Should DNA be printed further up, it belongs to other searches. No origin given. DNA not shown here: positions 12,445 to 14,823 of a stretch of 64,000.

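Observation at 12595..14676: Extracytoplasmic Lon (S16) protease domain with no ATPase on a glycosylation-sequon-rich, membrane-anchored protein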

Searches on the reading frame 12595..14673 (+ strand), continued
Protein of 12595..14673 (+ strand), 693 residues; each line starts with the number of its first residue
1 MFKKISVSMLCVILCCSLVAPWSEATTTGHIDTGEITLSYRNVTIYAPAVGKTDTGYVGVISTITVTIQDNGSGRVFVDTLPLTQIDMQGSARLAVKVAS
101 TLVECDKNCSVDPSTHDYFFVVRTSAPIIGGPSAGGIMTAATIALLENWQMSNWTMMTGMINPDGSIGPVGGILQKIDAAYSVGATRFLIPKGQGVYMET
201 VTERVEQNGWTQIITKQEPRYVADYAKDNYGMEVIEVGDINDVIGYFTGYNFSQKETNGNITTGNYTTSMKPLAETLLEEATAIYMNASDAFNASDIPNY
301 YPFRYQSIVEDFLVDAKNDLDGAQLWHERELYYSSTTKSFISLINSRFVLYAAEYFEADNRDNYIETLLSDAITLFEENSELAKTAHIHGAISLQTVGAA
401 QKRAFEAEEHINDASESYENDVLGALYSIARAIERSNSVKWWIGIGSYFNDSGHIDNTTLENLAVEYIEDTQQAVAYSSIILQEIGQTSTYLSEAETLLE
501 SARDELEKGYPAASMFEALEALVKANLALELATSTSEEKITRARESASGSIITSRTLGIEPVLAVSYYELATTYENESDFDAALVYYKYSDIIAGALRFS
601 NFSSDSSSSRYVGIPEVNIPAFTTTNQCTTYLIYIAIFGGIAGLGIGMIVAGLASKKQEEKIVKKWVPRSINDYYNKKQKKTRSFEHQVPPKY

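Call 28: find_homologous_proteins(query=A3, max_evalue=1e-10)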
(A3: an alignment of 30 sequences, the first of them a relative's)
Query A3 (30 sequences) (613 aa, profile of the alignment): 1304 proteins with E <= 1e-10 among 8000 candidates; the best 120 are listed.
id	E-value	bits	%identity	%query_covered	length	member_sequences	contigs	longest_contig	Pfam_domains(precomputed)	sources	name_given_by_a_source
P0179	4.2e-220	751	40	90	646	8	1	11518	PF05362.20,PF13541.13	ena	-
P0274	6.4e-209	714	40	96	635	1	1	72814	PF05362.20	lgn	-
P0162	1.4e-208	713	35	96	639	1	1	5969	PF05362.20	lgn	-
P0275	4.9e-208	711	41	94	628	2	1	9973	PF05362.20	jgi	jgi:uncharacterized protein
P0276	2.5e-207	709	42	98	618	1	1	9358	PF05362.20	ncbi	-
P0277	3.9e-207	708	40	96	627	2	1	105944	PF05362.20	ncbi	-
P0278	9.3e-207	707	40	95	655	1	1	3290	PF05362.20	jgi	jgi:uncharacterized protein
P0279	1.9e-206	706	38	99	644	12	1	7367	PF05362.20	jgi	-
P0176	1.9e-205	702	39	88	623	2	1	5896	PF05362.20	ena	-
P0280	1.2e-204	700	32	92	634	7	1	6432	PF05362.20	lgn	-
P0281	2.6e-204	699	32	92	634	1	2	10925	PF05362.20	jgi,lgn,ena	-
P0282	5.1e-204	698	32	87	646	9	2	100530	PF05362.20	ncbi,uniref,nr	ncbi:ATP-dependent protease [Thermococcus sp. M39]|uniref:S16 family serine protease n=1 Tax=unclass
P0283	7.0e-203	694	34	85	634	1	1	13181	PF05362.20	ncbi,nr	ncbi:MAG: uncharacterized protein PWQ92_597 [Thermococcaceae archaeon]|nr:uncharacterized protein [T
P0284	1.6e-202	693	34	85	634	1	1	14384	PF05362.20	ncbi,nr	ncbi:MAG: uncharacterized protein PWP49_1511 [Thermococcaceae archaeon]|nr:uncharacterized protein [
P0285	3.9e-202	691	34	85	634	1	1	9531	PF05362.20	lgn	-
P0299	6.4e-201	687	32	96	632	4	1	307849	PF05362.20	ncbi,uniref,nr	ncbi:ATP-dependent protease [Thermococcus sp. EP1]|uniref:S16 family serine protease n=1 Tax=Thermoc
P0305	2.3e-200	686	31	86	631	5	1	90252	PF05362.20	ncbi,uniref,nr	ncbi:S16 family serine protease [Thermococcus sp.]|uniref:S16 family serine protease n=1 Tax=Thermoc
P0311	5.5e-200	684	32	88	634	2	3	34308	PF27854.1,PF05362.20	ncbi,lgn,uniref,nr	ncbi:MAG: uncharacterized protein PWP39_750 [Pyrococcus sp.]|uniref:S16 family serine protease n=1 T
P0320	2.2e-198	679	32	86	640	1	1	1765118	PF05362.20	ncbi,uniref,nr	ncbi:S16 family serine protease [Pyrococcus abyssi]|uniref:Archaeal serine protease, putative n=1 Ta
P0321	2.2e-198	679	31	89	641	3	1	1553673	PF05362.20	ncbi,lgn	ncbi:S16 family serine protease [Thermococcus prieurii]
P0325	4.0e-197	675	33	94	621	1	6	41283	PF05362.20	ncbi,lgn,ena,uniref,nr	ncbi:MAG: Archaeal Lon protease [Candidatus Methanofastidiosum methylothiophilum]|uniref:Archaeal Lo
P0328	1.2e-195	670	31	86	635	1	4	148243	PF05362.20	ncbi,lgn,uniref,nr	ncbi:S16 family serine protease [Palaeococcus ferrophilus]|uniref:S16 family serine protease n=1 Tax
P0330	3.2e-193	662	39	99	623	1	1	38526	PF05362.20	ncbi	ncbi:MAG: S16 family serine protease [Candidatus Aenigmatarchaeota archaeon]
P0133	4.9e-193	661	30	85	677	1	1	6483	PF05362.20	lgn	-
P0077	6.5e-189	648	32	94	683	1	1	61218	PF17874.8,PF05362.20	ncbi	ncbi:MAG: S16 family serine protease [Candidatus Thermoplasmatota archaeon]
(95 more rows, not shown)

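Call 29: predict_structure(alignment_id=A1)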
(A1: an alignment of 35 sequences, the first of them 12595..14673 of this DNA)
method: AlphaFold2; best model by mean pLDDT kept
length: 693 residues; sequences in the alignment: 35
mean_pLDDT: 71.7   pTM: 0.65
mean pLDDT of the five models: 71.7, 70.5, 69.7, 68.0, 66.8
residues with pLDDT >= 90: 178; 70-90: 249; 50-70: 130; < 50: 136
segments of 3 or more residues with pLDDT < 50: 16-36, 82-86, 129-133, 161-170, 255-259, 601-632, 638-640, 642-671, 677-693
pLDDT, mean of each block of 10 residues (from residue 1): 63 53 32 51 75 63 80 71 52 67 74 82 60 61 84 56 45 71 76 66 73 70 85 75 77 55 80 95 98 91 86 97 94 95 98 94 94 97 89 90 96 88 94 95 83 73 73 61 61 90 95 91 71 60 76 74 91 88 88 69 28 25 35 49 41 32 36 49 34 32
secondary structure, 60 per line:
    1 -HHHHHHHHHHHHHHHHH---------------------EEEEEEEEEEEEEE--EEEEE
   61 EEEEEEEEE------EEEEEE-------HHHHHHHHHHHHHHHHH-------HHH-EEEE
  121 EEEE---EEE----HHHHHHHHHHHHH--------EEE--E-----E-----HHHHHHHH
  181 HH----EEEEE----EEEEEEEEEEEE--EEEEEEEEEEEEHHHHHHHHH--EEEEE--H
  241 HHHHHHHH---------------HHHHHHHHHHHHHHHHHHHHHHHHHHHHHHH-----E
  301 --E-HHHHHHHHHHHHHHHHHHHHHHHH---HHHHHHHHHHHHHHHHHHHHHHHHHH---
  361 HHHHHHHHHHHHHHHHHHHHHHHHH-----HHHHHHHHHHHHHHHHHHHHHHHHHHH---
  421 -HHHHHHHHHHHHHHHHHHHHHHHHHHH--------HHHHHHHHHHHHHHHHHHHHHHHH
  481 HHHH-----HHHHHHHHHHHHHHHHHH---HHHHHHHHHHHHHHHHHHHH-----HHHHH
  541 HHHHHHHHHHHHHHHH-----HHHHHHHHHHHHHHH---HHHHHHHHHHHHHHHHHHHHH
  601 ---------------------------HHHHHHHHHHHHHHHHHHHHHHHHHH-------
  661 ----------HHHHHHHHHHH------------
elements in order (helices of 4 or more, strands of 3 or more residues): H2-18 E40-53 E56-69 E76-81 H89-105 E117-124 E128-130 H135-147 E156-158 H173-182 E187-191 E196-207 E210-221 H222-230 E233-237 H240-248 H264-294 H305-328 H332-357 H361-385 H391-417 H422-448 H457-484 H490-507 H511-530 H536-556 H562-576 H580-600 H628-653 H671-681

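Call 46: search_protein_families(library=ncbifam, proteins=[P0320, P0321, P0328, P0325, P0330, P0179, P0133], max_evalue=0.01)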
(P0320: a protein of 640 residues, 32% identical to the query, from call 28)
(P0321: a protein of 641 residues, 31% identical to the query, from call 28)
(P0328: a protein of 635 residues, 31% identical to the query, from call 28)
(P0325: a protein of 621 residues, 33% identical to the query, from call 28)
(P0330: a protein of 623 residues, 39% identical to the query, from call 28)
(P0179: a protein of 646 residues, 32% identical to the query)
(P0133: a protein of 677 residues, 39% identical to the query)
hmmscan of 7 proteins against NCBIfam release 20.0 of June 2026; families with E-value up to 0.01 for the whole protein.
P0320 (640 aa): 8 families
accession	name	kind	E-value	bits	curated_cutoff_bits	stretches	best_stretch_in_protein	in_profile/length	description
TIGR02902.1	spore_lonB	equivalog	2.9e-19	69.1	723.3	1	80-199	406-524/531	ATP-dependent protease LonB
TIGR02903.1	spore_lon_C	equivalog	2.5e-18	65.9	678.8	1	85-199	495-608/615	Lon family ATP-dependent protease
TIGR00764.1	lon_rel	equivalog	8.1e-16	57.7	516.6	1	85-198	469-585/608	ATP-dependent protease LonB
NF041438.1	SepM_fam_S16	equivalog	4.6e-13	48.9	200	1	104-232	216-338/340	SepM family pheromone-processing serine protease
NF008053.0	PRK10787.1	equivalog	3.3e-12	45.3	891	1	75-182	631-743/784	endopeptidase La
TIGR00763.1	lon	equivalog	4.4e-11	42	608.05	1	110-180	695-765/795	endopeptidase La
TIGR04288.2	CGP_CTERM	domain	0.00014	22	21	1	621-640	1-20/20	CGP-CTERM sorting domain-containing protein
TIGR00416.1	sms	equivalog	0.00039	19.3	403.05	1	89-192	344-444/454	DNA repair protein RadA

P0321 (641 aa): 7 families
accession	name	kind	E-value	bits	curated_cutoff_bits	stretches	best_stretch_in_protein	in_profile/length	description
TIGR02902.1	spore_lonB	equivalog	2.5e-18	66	723.3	1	78-196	406-523/531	ATP-dependent protease LonB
TIGR02903.1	spore_lon_C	equivalog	1.3e-15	56.9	678.8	1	78-196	490-607/615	Lon family ATP-dependent protease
TIGR00764.1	lon_rel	equivalog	3.7e-14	52.2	516.6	1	81-196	467-582/608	ATP-dependent protease LonB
NF008053.0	PRK10787.1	equivalog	3.1e-12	45.4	891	1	58-181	617-744/784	endopeptidase La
TIGR00763.1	lon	equivalog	2.1e-11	43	608.05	1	61-184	644-770/795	endopeptidase La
NF041438.1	SepM_fam_S16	equivalog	1e-10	41.2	200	1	104-230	218-338/340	SepM family pheromone-processing serine protease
TIGR00416.1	sms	equivalog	6.2e-06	25.2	403.05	1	87-180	344-436/454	DNA repair protein RadA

P0328 (635 aa): 8 families
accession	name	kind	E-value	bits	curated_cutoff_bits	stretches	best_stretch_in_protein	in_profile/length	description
TIGR02903.1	spore_lon_C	equivalog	2.7e-17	62.5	678.8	1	83-193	495-604/615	Lon family ATP-dependent protease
TIGR02902.1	spore_lonB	equivalog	2.3e-16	59.5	723.3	1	79-196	407-523/531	ATP-dependent protease LonB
NF008053.0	PRK10787.1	equivalog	4.4e-15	54.8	891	1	43-219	602-782/784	endopeptidase La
TIGR00764.1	lon_rel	equivalog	4.6e-15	55.2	516.6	1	62-193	450-582/608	ATP-dependent protease LonB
TIGR00763.1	lon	equivalog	4.3e-12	45.3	608.05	1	97-181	684-768/795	endopeptidase La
NF041438.1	SepM_fam_S16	equivalog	2.4e-10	39.9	200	1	101-184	215-300/340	SepM family pheromone-processing serine protease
TIGR00416.1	sms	equivalog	4.4e-05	22.4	403.05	1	87-180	344-436/454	DNA repair protein RadA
NF003413.0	PRK04778.1-7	equivalog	0.00022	19.7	556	1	261-383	142-271/564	septation ring formation regulator EzrA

P0325 (621 aa): 7 families
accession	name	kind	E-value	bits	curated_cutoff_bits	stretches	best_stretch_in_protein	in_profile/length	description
TIGR02903.1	spore_lon_C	equivalog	4.3e-16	58.6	678.8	1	76-194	489-608/615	Lon family ATP-dependent protease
TIGR02902.1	spore_lonB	equivalog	6.4e-15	54.8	723.3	1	83-193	412-523/531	ATP-dependent protease LonB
TIGR00764.1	lon_rel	equivalog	2.5e-10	39.6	516.6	1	96-177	483-564/608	ATP-dependent protease LonB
TIGR00763.1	lon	equivalog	1.1e-09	37.3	608.05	1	113-175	701-763/795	endopeptidase La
NF008053.0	PRK10787.1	equivalog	1.4e-09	36.6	891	1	109-175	673-739/784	endopeptidase La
NF041438.1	SepM_fam_S16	equivalog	2.7e-08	33.2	200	1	102-175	217-292/340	SepM family pheromone-processing serine protease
TIGR00416.1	sms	equivalog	5.6e-05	22.1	403.05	1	111-193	368-450/454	DNA repair protein RadA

P0330 (623 aa): 6 families
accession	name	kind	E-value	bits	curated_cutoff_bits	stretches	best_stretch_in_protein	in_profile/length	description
TIGR02902.1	spore_lonB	equivalog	7.7e-14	51.2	723.3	1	77-179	412-513/531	ATP-dependent protease LonB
NF041438.1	SepM_fam_S16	equivalog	6.5e-10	38.5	200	1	102-223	223-338/340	SepM family pheromone-processing serine protease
TIGR00764.1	lon_rel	equivalog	2.3e-09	36.4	516.6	1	46-202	441-592/608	ATP-dependent protease LonB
TIGR02903.1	spore_lon_C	equivalog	3.9e-09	35.6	678.8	1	76-177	495-595/615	Lon family ATP-dependent protease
NF008053.0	PRK10787.1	equivalog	3.8e-05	21.9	891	1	77-171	644-741/784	endopeptidase La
TIGR00763.1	lon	equivalog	0.00029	19.4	608.05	1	107-168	701-762/795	endopeptidase La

P0179 (646 aa): 8 families
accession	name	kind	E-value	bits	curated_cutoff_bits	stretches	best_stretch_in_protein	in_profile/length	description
TIGR02902.1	spore_lonB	equivalog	1.7e-17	63.2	723.3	1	78-180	400-505/531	ATP-dependent protease LonB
TIGR02903.1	spore_lon_C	equivalog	1.6e-13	50.1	678.8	1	62-178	474-587/615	Lon family ATP-dependent protease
TIGR00764.1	lon_rel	equivalog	4.4e-12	45.4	516.6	1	59-179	445-563/608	ATP-dependent protease LonB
NF041438.1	SepM_fam_S16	equivalog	1.5e-09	37.3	200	1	113-179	225-293/340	SepM family pheromone-processing serine protease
TIGR00763.1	lon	equivalog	2e-09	36.5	608.05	1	115-178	700-763/795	endopeptidase La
NF008053.0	PRK10787.1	equivalog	1.2e-07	30.2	891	1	51-178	608-739/784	endopeptidase La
NF011821.1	PRK15293.1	equivalog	0.0014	18.3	300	1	476-553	93-168/185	fimbrial protein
TIGR00416.1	sms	equivalog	0.0075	15.1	403.05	0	93-181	348-435/454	DNA repair protein RadA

P0133 (677 aa): 6 families
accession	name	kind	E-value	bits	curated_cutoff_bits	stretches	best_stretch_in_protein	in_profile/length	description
TIGR02902.1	spore_lonB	equivalog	1.8e-11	43.4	723.3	1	87-192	404-508/531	ATP-dependent protease LonB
TIGR02903.1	spore_lon_C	equivalog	2e-09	36.6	678.8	1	90-189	491-589/615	Lon family ATP-dependent protease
NF041438.1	SepM_fam_S16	equivalog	1.1e-08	34.5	200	1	122-186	225-291/340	SepM family pheromone-processing serine protease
TIGR00764.1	lon_rel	equivalog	3.3e-08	32.6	516.6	1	45-193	422-568/608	ATP-dependent protease LonB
TIGR00763.1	lon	equivalog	4.5e-08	32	608.05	1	108-189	684-765/795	endopeptidase La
NF008053.0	PRK10787.1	equivalog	2e-07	29.5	891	1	88-187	634-739/784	endopeptidase La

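Call 47: predict_structure(alignment_id=A4)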
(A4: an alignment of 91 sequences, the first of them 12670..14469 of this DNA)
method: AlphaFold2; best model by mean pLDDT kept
length: 600 residues; sequences in the alignment: 91
mean_pLDDT: 89.7   pTM: 0.88
mean pLDDT of the five models: 89.7, 89.4, 88.6, 88.6, 86.7
residues with pLDDT >= 90: 394; 70-90: 167; 50-70: 30; < 50: 9
segments of 3 or more residues with pLDDT < 50: 1-3, 596-600
pLDDT, mean of each block of 10 residues (from residue 1): 54 85 85 89 91 83 84 89 84 92 78 96 92 93 91 93 93 83 80 88 93 94 85 73 95 98 97 88 97 98 97 98 98 95 98 97 92 97 97 91 98 95 86 90 93 87 93 98 97 97 86 90 90 90 97 96 96 68 82 55
secondary structure, 60 per line:
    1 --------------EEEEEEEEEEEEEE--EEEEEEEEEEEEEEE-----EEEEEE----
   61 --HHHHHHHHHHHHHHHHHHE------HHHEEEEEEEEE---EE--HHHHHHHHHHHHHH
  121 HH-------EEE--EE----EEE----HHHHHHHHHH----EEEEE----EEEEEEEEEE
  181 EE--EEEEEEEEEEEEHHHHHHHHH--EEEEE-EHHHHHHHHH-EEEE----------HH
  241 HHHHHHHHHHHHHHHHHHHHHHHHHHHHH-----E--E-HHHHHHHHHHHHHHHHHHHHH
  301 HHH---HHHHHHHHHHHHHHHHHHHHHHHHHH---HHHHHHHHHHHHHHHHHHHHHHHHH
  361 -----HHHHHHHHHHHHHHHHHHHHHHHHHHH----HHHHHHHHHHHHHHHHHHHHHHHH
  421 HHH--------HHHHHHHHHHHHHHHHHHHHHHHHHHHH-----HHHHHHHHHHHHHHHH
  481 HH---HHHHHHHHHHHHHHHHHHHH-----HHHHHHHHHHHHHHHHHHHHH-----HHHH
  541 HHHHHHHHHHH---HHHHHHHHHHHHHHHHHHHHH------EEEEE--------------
elements in order: E15-28 E31-45 E51-56 H63-80 E91-99 H107-122 E130-132 E141-143 H148-157 E162-166 E171-182 E185-196 H197-205 E208-212 H215-223 E225-228 H239-269 H280-303 H307-332 H336-360 H366-392 H397-423 H432-459 H465-482 H486-505 H511-531 H537-551 H555-575 E582-586

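Call 49: fold_search(model_id=the predicted structure, library=pdb)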
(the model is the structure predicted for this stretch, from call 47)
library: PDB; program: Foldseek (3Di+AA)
matches with E <= 10: 477; with E <= 0.001: 179
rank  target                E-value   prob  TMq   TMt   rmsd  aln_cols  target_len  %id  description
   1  3wu6_A                6.2e-08  1.00  0.25  0.73   3.6       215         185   19  Oxidized E.coli Lon Proteolytic domain (released 2014-11-12)
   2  1xhk_B                6.5e-08  1.00  0.25  0.72   6.6       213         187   20  Crystal structure of M. jannaschii Lon proteolytic domain (released 2004-10-05)
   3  3wu3_A                7.1e-08  1.00  0.25  0.73   3.6       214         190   20  Reduced-form structure of E.coli Lon Proteolytic domain (released 2014-11-12)
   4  6on2_D                7.7e-08  1.00  0.24  0.27   4.1       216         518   20  Lon Protease from Yersinia pestis with Y2853 substrate (released 2019-05-01)
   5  1rr9_A                9.6e-08  1.00  0.25  0.73   3.8       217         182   19  Catalytic domain of E.coli Lon protease (released 2003-12-23)
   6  4ypm                  1.5e-07  1.00  0.24  0.47   8.4       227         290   18  Crystal structure of a LonA protease domain in complex with bortezomib (released 2016-03-16)
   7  5e7s_D                1.7e-07  1.00  0.25  0.50   3.6       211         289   21  Hexameric structure of a LonA protease domain in active state (released 2016-03-16)
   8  3wu4_A                1.8e-07  1.00  0.24  0.74   4.9       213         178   19  Oxidized-form structure of E.coli Lon Proteolytic domain (released 2014-11-12)
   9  3wu6_F                2.2e-07  1.00  0.25  0.77   3.3       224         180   19  Oxidized E.coli Lon Proteolytic domain (released 2014-11-12)
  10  6x27_H                2.3e-07  1.00  0.24  0.69   3.9       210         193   20  Lon protease proteolytic domain complexed with bortezomib (released 2021-04-14)
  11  3wu6_E                2.3e-07  1.00  0.26  0.71   6.3       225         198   20  Oxidized E.coli Lon Proteolytic domain (released 2014-11-12)
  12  3wu5_B                2.3e-07  1.00  0.23  0.72   4.2       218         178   19  Reduced E.coli Lon Proteolytic domain (released 2014-11-12)
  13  6x27_C                2.5e-07  1.00  0.24  0.67   4.1       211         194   20  Lon protease proteolytic domain complexed with bortezomib (released 2021-04-14)
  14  6x27_I                2.6e-07  1.00  0.25  0.72   4.0       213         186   20  Lon protease proteolytic domain complexed with bortezomib (released 2021-04-14)
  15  1rr9_E                2.7e-07  1.00  0.25  0.73   6.3       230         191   19  Catalytic domain of E.coli Lon protease (released 2003-12-23)
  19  8dvh_A                3.7e-07  1.00  0.24  0.69   8.3       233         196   21  Crystal structure of ATP-dependent Lon protease from Bacillus subtillis (BsLonBA) (released 2022-11-09)
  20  8dvh_B                3.8e-07  1.00  0.25  0.75   6.1       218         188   22  Crystal structure of ATP-dependent Lon protease from Bacillus subtillis (BsLonBA) (released 2022-11-09)
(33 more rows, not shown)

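Call 58: find_encoding_contigs(protein=P0001, flank=1000, max_places=3)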
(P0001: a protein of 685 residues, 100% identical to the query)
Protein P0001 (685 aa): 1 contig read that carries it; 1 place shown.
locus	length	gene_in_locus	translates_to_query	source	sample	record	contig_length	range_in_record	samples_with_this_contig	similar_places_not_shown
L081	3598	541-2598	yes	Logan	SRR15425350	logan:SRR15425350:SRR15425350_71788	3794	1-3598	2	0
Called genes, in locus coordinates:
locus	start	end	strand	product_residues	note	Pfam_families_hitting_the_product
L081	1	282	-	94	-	?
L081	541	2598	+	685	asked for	PF05362:Lon_C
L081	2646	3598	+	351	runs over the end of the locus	PF02778:tRNA_int_endo_N, PF01974:tRNA_int_endo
